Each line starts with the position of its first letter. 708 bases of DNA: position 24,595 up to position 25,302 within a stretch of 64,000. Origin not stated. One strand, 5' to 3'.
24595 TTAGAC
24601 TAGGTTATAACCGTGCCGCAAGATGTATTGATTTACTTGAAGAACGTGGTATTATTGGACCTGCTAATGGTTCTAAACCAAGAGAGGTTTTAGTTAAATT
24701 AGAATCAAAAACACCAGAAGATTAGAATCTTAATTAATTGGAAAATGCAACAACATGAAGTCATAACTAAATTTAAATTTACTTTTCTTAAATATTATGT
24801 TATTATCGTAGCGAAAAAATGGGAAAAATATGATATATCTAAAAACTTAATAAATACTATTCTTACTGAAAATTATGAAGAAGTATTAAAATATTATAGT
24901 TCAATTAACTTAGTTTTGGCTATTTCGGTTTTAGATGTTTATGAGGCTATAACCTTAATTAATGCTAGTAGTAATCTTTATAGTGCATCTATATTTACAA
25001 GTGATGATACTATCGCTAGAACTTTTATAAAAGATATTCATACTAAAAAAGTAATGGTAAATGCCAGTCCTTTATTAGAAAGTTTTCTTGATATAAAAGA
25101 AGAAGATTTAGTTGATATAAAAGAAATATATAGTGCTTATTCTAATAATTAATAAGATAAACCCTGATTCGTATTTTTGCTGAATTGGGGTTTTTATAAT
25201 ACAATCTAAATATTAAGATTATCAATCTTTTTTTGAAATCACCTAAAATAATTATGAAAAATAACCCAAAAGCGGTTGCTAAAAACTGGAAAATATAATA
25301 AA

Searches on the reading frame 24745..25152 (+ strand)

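Call 6: search_protein_families(library=pfam, proteins=[window:24745-25152:+], max_evalue=0.1)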
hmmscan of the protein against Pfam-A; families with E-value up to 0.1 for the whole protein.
window:24745-25152:+ (135 aa): 1 family
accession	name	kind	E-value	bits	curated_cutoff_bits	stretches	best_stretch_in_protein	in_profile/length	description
PF00171.27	Aldedh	-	0.00097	18.2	23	1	58-108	375-425/461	Aldehyde dehydrogenase family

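Call 7: search_protein_families(library=ncbifam, proteins=[window:24745-25152:+], max_evalue=0.1)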
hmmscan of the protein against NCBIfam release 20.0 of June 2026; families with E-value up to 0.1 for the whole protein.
window:24745-25152:+ (135 aa): 11 families
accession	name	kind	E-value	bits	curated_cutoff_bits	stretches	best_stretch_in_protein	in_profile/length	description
NF001221.0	PRK00197.1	equivalog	1.7e-06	27.1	289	1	45-109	308-371/418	glutamate-5-semialdehyde dehydrogenase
TIGR00407.1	proA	equivalog_domain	9.8e-06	24.6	317.45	1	45-108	299-361/398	glutamate-5-semialdehyde dehydrogenase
TIGR01722.1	MMSDH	subfamily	9.7e-05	21.2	448.5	1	54-107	379-434/477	CoA-acylating methylmalonate-semialdehyde dehydrogenase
TIGR01092.1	P5CS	equivalog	0.00023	19.5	796.75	1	46-108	587-648/715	delta l-pyrroline-5-carboxylate synthetase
NF010575.0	PRK13968.1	equivalog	0.0031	16.7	855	1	57-107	370-421/462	succinate-semialdehyde dehydrogenase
NF006915.0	PRK09406.1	equivalog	0.0043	16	730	1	61-107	372-418/457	NADP-dependent succinic semialdehyde dehydrogenase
NF052305.1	DioxValDhHalo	equivalog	0.0071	15.3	750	1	57-107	390-440/483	2,5-dioxovalerate dehydrogenase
NF042993.1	AlphKGSA_gudD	equivalog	0.0074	15.1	770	1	59-107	392-440/481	alpha-ketoglutaric semialdehyde dehydrogenase GucD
NF040648.1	lactal_redase_Meth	equivalog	0.014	14.5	650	1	59-110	375-426/463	lactaldehyde dehydrogenase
NF040869.1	G3PDH_Arch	equivalog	0.016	13.9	780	1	41-109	384-454/502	NADP-dependent glyceraldehyde-3-phosphate dehydrogenase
NF042989.1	AldDh_AldH_Clos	equivalog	0.042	12.6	800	1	61-107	373-419/458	aldehyde dehydrogenase AldH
